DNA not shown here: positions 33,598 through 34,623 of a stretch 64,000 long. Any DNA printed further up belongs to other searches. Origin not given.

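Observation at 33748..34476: Blue-type (Gln105) proteorhodopsin as a stand-alone transcription unit, with no chromophore genes in 64 kb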

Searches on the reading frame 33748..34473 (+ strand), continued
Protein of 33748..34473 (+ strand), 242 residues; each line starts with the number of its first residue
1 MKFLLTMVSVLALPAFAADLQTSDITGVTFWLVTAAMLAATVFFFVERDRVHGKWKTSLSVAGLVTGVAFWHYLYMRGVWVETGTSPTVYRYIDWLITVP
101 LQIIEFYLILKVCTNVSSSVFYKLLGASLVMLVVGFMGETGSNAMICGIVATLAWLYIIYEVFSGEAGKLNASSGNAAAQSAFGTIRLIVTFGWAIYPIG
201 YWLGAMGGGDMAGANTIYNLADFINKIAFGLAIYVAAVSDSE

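Call 57: search_protein_families(library=pfam, proteins=[L051:14904-16028:+, L051:16021-16899:+, L051:10821-11543:+, L036:10703-12286:-, L036:12291-13487:-, L036:9135-9812:+, L036:13556-14947:+, L036:14947-16041:+, L036:6133-9021:-], max_evalue=0.00001)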
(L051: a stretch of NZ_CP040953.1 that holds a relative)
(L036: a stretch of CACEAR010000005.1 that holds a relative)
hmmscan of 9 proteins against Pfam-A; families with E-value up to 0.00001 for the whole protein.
L051:14904-16028:+ (375 aa): 1 family
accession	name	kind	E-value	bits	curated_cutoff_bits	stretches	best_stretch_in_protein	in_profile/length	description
PF05834.18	Lycopene_cycl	-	1.1e-36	127.2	23.4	1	6-367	1-377/380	Lycopene cyclase protein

L051:16021-16899:+ (293 aa): 1 family
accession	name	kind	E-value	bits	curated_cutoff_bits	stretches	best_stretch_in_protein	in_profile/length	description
PF15461.11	BCD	-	1.9e-27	97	28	1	44-279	2-262/267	Beta-carotene 15,15'-dioxygenase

L051:10821-11543:+ (241 aa): 1 family
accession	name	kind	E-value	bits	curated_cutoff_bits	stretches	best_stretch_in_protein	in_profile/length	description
PF01036.24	Bac_rhodopsin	-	1.1e-34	120.3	24.6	1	16-231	10-219/224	Bacteriorhodopsin-like protein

L036:10703-12286:- (528 aa): 7 families
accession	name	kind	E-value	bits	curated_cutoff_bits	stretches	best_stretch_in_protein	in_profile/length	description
PF01593.30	Amino_oxidase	-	3.9e-16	59.8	19.8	1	17-328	3-283/443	Flavin containing amine oxidoreductase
PF13450.12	NAD_binding_8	-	2.5e-10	40.9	21.9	1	10-65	1-52/68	NAD(P)-binding Rossmann-like domain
PF01266.30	DAO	-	1.4e-09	38.4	27.9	0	7-43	1-38/353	FAD dependent oxidoreductase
PF07992.20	Pyr_redox_2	-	2.7e-08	34.1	26.1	0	7-58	144-194/291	Pyridine nucleotide-disulphide oxidoreductase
PF01946.23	Thi4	-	3.7e-07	30.1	26.2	0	6-44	18-57/235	Thi4 family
PF00070.33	Pyr_redox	-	6.7e-07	30.2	22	0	8-79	2-72/82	Pyridine nucleotide-disulphide oxidoreductase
PF03486.20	HI0933_like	-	3.5e-06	27.1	50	0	7-41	2-36/244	HI0933-like protein Rossmann domain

L036:12291-13487:- (399 aa): 1 family
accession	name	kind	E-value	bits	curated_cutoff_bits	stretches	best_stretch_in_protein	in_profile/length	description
PF00144.29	Beta-lactamase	-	5.3e-38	131.4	27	1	95-369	19-309/329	Beta-lactamase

L036:9135-9812:+ (226 aa): 2 families
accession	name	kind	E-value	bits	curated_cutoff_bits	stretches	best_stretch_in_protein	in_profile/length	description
PF00881.29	Nitroreductase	-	1.3e-24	87.7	23.5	1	13-202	1-167/167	Nitroreductase family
PF14512.11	TM1586_NiRdase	-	5.5e-13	49.5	27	0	89-208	24-138/215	Putative TM nitroreductase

L036:13556-14947:+ (464 aa): 1 family
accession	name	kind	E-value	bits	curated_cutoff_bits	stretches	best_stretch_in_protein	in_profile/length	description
PF00202.27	Aminotran_3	-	2e-85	287.4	30.5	1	34-448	10-401/403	Aminotransferase class-III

L036:14947-16041:+ (365 aa): 2 families
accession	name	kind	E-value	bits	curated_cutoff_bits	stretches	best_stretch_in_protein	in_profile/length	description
PF01262.27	AlaDh_PNT_C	-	6.2e-65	219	23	1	143-350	3-210/214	Alanine dehydrogenase/PNT, C-terminal domain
PF05222.21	AlaDh_PNT_N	-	1.7e-45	155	30.4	1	4-137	1-136/136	Alanine dehydrogenase/PNT, N-terminal domain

L036:6133-9021:- (963 aa): 2 families
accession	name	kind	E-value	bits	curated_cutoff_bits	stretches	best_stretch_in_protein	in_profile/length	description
PF07715.20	Plug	-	5.2e-13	49.9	23.9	1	44-150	2-106/107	TonB-dependent Receptor Plug Domain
PF00593.30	TonB_dep_Rec_b-barrel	-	2.8e-11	44.4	27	1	373-925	38-436/436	TonB dependent receptor-like, beta-barrel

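Call 61: search_protein_families(library=ncbifam, proteins=[L037:6831-7571:-, L036:10703-12286:-, L010:8598-9830:-], max_evalue=0.00001)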
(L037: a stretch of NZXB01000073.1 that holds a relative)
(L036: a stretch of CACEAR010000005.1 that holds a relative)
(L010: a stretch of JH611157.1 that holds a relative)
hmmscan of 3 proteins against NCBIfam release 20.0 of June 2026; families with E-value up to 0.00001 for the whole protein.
L037:6831-7571:- (247 aa): 34 families (the best 25 are shown)
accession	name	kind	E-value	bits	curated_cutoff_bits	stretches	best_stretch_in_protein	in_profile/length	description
NF006532.0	PRK09009.1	equivalog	2.1e-60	204.2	330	1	10-247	4-235/235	SDR family oxidoreductase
NF049951.1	HglthnlMButDhIsoH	equivalog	7e-25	87.7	350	1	8-247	3-226/226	1-hydroxy-2-glutathionyl-2-methyl-3-butene dehydrogenase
NF006035.0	PRK08177.1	equivalog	1e-20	74.3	251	1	7-247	5-228/228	SDR family oxidoreductase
NF005381.0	PRK06924.1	equivalog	3.1e-17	63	258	1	9-214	4-222/251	(S)-benzoin forming benzil reductase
NF005403.0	PRK06953.1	equivalog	4.4e-17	62.3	254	1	8-247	3-222/222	SDR family oxidoreductase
NF005559.1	PRK07231.1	subfamily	2.7e-11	43.4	215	1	7-205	5-196/249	glucose 1-dehydrogenase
NF005436.0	PRK07023.1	equivalog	4.6e-11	42.9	292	1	6-202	5-193/248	SDR family oxidoreductase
NF006118.0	PRK08264.1-4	subfamily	1.5e-10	41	279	1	8-227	7-208/244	SDR family oxidoreductase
TIGR04316.1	dhbA_paeA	equivalog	3e-10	40.1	300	1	9-204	1-189/250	2,3-dihydro-2,3-dihydroxybenzoate dehydrogenase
NF006074.0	PRK08220.1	equivalog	6.4e-10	39.1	312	1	6-203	8-188/251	2,3-dihydro-2,3-dihydroxybenzoate dehydrogenase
NF006565.0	PRK09072.1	equivalog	1.4e-09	37.9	238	1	6-229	5-221/265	SDR family oxidoreductase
NF009468.0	PRK12826.1-4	equivalog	1.8e-09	37.7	318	1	7-198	8-193/256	SDR family oxidoreductase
NF005672.0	PRK07454.1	equivalog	1.8e-08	33.9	234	1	6-226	6-221/241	SDR family oxidoreductase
NF004202.0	PRK05653.2-2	equivalog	2.7e-08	33.7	333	1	8-196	9-191/259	3-oxoacyl-ACP reductase FabG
NF005473.0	PRK07069.1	equivalog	3e-08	33.6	339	0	158-210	160-212/262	SDR family oxidoreductase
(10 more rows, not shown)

L036:10703-12286:- (528 aa): 15 families
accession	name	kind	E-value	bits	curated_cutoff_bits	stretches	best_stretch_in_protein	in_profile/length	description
NF045689.1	BCarotKetCrtO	equivalog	2e-83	280.9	1000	1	4-527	2-537/563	beta-carotene ketolase CrtO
TIGR02734.1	crtI_fam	subfamily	1.7e-34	119.4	238.1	1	8-515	1-476/504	phytoene desaturase family protein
NF058655.1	CrtID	equivalog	4.5e-26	91.7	640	1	180-513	161-467/478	bifunctional phytoene desaturase/3,4-desaturase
TIGR02730.1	carot_isom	equivalog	8.3e-23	81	586.9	1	233-514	217-475/493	carotenoid isomerase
NF045637.1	carotdesatCrtDProt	equivalog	2.6e-21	75.7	580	1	233-311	211-288/485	1-hydroxycarotenoid 3,4-desaturase CrtD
TIGR02733.1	desat_CrtD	equivalog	1e-18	67.3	549.7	1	235-516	223-477/492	C-3',4' desaturase CrtD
NF005560.0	PRK07233.1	equivalog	3.1e-15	56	252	1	237-336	191-289/435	hypothetical protein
NF042421.1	hydcarot_desat_CrtD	equivalog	5.1e-12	45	500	1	7-513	3-469/487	1-hydroxycarotenoid 3,4-desaturase CrtD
NF005547.0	PRK07208.1-3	equivalog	1.3e-08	34.1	380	0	6-47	5-46/465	hypothetical protein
NF053676.1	4oxCHCAChcC1Cy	equivalog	1.9e-08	33.2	1000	0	237-294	180-236/528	4-oxocyclohexanecarboxylate 2-dehydrogenase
TIGR03467.1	HpnE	equivalog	1.4e-07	31.2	283.05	0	9-45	2-38/430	hydroxysqualene dehydroxylase HpnE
TIGR00292.1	TIGR00292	equivalog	1.8e-07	30.7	148.3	1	6-43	22-59/254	sulfide-dependent adenosine diphosphate thiazole synthase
NF004789.0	PRK06134.1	subfamily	4.3e-07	28.9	747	0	3-44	10-51/581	FAD-dependent oxidoreductase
NF009477.0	PRK12843.1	equivalog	6.2e-07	28.2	758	0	3-45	14-56/578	FAD-dependent oxidoreductase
NF003585.0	PRK05249.1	equivalog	3.2e-06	26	465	0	2-46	3-47/464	Si-specific NAD(P)(+) transhydrogenase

L010:8598-9830:- (411 aa): 7 families
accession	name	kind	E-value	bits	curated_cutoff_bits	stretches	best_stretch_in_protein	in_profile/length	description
NF003809.0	PRK05398.1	subfamily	3.7e-53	180.6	442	2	16-220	2-207/416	formyl-CoA transferase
NF052585.1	SucGlutTfsCaiB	equivalog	5e-53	180.1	750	1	14-394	3-392/394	succinate--glutarate CoA-transferase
TIGR03253.1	oxalate_frc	equivalog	1.8e-52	178.5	504.2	2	17-220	2-206/416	formyl-CoA transferase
NF008511.0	PRK11430.1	equivalog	1.2e-48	166.2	522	1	14-389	5-378/381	CoA:oxalate CoA-transferase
NF041294.1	Scnl_mescCoAtase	equivalog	1.3e-43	149.6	700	1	19-387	4-380/381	succinyl-CoA:mesaconate CoA-transferase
NF002914.1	PRK03525.1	equivalog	4.3e-27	95.1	413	1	17-406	8-397/400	L-carnitine CoA-transferase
TIGR04253.1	mesacon_CoA_iso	equivalog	9.9e-14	51.1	725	1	19-230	3-211/403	2-methylfumaryl-CoA isomerase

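Call 62: find_homologous_proteins(query=window:33748-34473:+, max_evalue=1e-60)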
Query window:33748-34473:+ (242 aa): 7332 proteins with E <= 1e-60 among 8000 candidates; the best 120 are listed.
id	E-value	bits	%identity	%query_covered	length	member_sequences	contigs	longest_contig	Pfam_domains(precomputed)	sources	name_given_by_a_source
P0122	9.7e-145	499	95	100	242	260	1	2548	PF01036.25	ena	-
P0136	2.6e-139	481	92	100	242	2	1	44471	PF01036.25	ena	-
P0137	9.4e-138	476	92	100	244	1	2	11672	PF01036.25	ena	-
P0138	1.0e-137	476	90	100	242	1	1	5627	PF01036.25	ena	-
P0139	1.7e-137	475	92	100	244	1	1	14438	PF01036.25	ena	-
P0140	9.1e-137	472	92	100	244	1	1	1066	PF01036.25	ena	-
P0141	4.1e-136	470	92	100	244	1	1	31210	PF01036.25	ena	-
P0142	8.8e-136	469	88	100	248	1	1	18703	PF01036.25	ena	-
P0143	3.1e-135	467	90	100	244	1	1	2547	PF01036.25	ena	-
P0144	8.6e-135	466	92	98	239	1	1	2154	PF01036.25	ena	-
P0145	1.0e-134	466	90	100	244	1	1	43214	PF01036.25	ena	-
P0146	1.2e-134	465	92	98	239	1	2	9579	PF01036.25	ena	-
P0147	1.3e-134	465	88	100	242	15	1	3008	PF01036.25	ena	-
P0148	1.4e-134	465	87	100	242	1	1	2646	PF01036.25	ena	-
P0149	1.7e-134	465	88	100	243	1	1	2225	PF01036.25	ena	-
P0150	3.8e-134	464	88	100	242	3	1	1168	PF01036.25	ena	-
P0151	3.6e-133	461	88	100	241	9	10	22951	PF01036.25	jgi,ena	-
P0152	3.6e-133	461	90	100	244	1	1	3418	PF01036.25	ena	-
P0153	6.1e-133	460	88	100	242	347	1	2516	PF01036.25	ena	-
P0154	1.7e-132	458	89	100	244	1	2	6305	PF01036.25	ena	-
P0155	2.0e-132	458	86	100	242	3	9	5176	PF01036.25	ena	-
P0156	2.6e-132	458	88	97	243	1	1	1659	PF01036.25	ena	-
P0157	7.1e-132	456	90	98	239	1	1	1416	PF01036.25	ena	-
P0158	1.3e-129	449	87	100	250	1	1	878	PF01036.25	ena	-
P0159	2.3e-129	448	84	100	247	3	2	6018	PF01036.25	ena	-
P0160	1.3e-128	446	85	100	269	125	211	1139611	PF01036.25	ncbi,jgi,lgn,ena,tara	jgi:bacteriorhodopsin|tara:strand:+ start:528 stop:1337 length:810 start_codon:yes stop_codon:yes ge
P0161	1.9e-127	442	84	100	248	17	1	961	PF01036.25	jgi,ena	jgi:bacteriorhodopsin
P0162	2.1e-127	442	85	100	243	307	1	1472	PF01036.25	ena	-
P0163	2.2e-126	438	83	100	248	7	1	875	PF01036.25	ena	-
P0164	3.3e-126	438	84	100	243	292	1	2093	PF01036.25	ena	-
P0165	5.1e-126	437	83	100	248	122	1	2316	PF01036.25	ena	-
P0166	6.2e-126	437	84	100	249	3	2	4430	PF01036.25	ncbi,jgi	-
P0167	1.1e-125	436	84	100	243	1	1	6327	PF01036.25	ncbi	-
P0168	3.5e-125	434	85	100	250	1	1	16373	PF01036.25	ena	-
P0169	3.7e-125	434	83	100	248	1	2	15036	PF01036.25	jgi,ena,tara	tara:strand:- start:2932 stop:3678 length:747 start_codon:yes stop_codon:yes gene_type:complete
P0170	6.4e-125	434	84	100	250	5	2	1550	PF01036.25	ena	-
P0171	8.0e-125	433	83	100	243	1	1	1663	PF01036.25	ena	-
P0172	3.0e-124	431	82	100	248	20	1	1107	PF01036.25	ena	-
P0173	4.6e-124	431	84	100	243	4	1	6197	PF01036.25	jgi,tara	tara:strand:+ start:2002 stop:2733 length:732 start_codon:yes stop_codon:yes gene_type:complete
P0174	9.0e-124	430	83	100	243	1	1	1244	PF01036.25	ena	-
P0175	1.3e-123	429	83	100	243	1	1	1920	PF01036.25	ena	-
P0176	1.3e-123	429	82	100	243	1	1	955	PF01036.25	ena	-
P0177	1.4e-123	429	82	100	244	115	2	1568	PF01036.25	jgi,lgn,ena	-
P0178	3.3e-123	428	79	100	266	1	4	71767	PF01036.25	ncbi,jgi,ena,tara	tara:strand:- start:1920 stop:2720 length:801 start_codon:yes stop_codon:yes gene_type:complete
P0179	5.3e-123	427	83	100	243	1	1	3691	PF01036.25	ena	-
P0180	7.3e-123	427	84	100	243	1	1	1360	PF01036.25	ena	-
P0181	9.9e-123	426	81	100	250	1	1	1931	PF01036.25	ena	-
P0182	1.2e-121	423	81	100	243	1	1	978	PF01036.25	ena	-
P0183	1.5e-121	423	81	100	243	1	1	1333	PF01036.25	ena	-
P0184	2.5e-121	422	81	100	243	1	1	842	PF01036.25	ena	-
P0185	4.1e-121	421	81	100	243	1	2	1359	PF01036.25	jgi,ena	jgi:bacteriorhodopsin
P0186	4.5e-121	421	80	100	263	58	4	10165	PF01036.25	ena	-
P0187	5.1e-121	421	80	100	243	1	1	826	PF01036.25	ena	-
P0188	5.8e-121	421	81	100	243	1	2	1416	PF01036.25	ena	-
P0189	6.4e-121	421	81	100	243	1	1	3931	PF01036.25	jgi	jgi:bacteriorhodopsin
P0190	9.0e-121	420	81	100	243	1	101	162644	PF01036.25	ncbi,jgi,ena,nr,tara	ncbi:MAG: bacteriorhodopsin-like [Gammaproteobacteria bacterium]|jgi:bacteriorhodopsin|nr:biphenyl 2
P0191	9.1e-121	420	80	100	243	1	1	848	PF01036.25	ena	-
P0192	9.4e-121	420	81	100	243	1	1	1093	PF01036.25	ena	-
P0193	1.0e-120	420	80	100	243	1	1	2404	PF01036.25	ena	-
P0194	1.1e-120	420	79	100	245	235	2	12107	PF01036.25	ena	-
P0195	1.2e-120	420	80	100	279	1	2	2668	PF01036.25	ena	-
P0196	1.2e-120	420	80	100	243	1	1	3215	PF01036.25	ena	-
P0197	1.3e-120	420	80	100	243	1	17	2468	PF01036.25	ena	-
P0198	1.3e-120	420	81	100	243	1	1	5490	PF01036.25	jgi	jgi:bacteriorhodopsin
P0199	1.3e-120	420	80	100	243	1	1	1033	PF01036.25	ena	-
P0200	1.6e-120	419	80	100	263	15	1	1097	PF01036.25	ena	-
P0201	1.6e-120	419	80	100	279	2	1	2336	PF01036.25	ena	-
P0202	1.6e-120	419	79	100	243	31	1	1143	PF01036.25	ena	-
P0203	2.0e-120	419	80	100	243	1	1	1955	PF01036.25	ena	-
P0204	2.5e-120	419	80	100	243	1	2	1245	PF01036.25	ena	-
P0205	3.0e-120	418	80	100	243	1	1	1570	PF01036.25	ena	-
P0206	3.0e-120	418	80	100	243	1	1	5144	PF01036.25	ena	-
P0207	3.5e-120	418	80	100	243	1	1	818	PF01036.25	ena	-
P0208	3.8e-120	418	81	100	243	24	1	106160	PF01036.25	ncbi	-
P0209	3.9e-120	418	80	100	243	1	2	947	PF01036.25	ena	-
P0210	4.4e-120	418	80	100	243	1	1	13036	PF01036.25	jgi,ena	-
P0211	4.5e-120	418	80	100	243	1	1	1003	PF01036.25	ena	-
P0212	4.6e-120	418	80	100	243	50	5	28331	PF01036.25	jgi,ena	-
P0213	4.8e-120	418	82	100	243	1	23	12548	PF01036.25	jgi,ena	-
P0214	5.9e-120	417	80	100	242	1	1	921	PF01036.25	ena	-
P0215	5.9e-120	417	80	100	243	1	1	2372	PF01036.25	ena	-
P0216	6.3e-120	417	79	100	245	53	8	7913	PF01036.25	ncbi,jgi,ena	-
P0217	6.5e-120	417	79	100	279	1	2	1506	PF01036.25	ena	-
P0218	6.6e-120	417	82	100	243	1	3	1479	PF01036.25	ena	-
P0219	8.0e-120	417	82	100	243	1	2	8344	PF01036.25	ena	-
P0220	8.1e-120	417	80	100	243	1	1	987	PF01036.25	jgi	jgi:bacteriorhodopsin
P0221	1.0e-119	417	82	100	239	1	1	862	PF01036.25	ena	-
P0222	1.2e-119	416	80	100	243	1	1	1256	PF01036.25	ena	-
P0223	1.2e-119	416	80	100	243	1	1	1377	PF01036.25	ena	-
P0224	1.3e-119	416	79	100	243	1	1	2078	PF01036.25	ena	-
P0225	1.7e-119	416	81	100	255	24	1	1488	PF01036.25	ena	-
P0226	1.7e-119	416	80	100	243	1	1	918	PF01036.25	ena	-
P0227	1.9e-119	416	81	100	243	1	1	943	PF01036.25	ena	-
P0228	2.0e-119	416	81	100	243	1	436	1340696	PF01036.25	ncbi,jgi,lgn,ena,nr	ncbi:MAG: bacteriorhodopsin-like [Pseudomonadota bacterium]|nr:biphenyl 2,3-dioxygenase [Gammaproteo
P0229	2.0e-119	416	81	100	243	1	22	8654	PF01036.25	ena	-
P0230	2.0e-119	416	81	100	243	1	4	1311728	PF01036.25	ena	-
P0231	2.2e-119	415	81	100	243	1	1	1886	PF01036.25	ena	-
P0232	2.3e-119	415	81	100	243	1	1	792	PF01036.25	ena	-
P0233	2.7e-119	415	81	100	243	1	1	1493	PF01036.25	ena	-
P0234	2.9e-119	415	80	100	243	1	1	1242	PF01036.25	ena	-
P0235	2.9e-119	415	81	100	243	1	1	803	PF01036.25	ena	-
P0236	3.0e-119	415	81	100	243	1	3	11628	PF01036.25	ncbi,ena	-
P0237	3.1e-119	415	81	100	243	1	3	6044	PF01036.25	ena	-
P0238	3.6e-119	415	81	100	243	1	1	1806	PF01036.25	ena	-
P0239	3.8e-119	415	81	100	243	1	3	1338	PF01036.25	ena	-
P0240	3.9e-119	415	81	100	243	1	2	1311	PF01036.25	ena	-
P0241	3.9e-119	415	81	100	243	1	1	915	PF01036.25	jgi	jgi:bacteriorhodopsin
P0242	4.2e-119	415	81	98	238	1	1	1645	PF01036.25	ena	-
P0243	4.6e-119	414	80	100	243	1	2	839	PF01036.25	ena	-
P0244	4.8e-119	414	81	100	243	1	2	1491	PF01036.25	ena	-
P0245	5.0e-119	414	81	100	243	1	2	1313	PF01036.25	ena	-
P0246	5.3e-119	414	81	100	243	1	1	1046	PF01036.25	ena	-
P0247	5.5e-119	414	81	100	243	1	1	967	PF01036.25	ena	-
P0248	5.8e-119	414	79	100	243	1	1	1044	PF01036.25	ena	-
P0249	5.8e-119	414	81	100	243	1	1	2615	PF01036.25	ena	-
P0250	6.1e-119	414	81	100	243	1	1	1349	PF01036.25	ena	-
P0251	6.9e-119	414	81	100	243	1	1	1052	PF01036.25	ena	-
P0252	7.2e-119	414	81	100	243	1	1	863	PF01036.25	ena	-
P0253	7.2e-119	414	81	100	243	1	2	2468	PF01036.25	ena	-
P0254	7.4e-119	414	80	100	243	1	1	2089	PF01036.25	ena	-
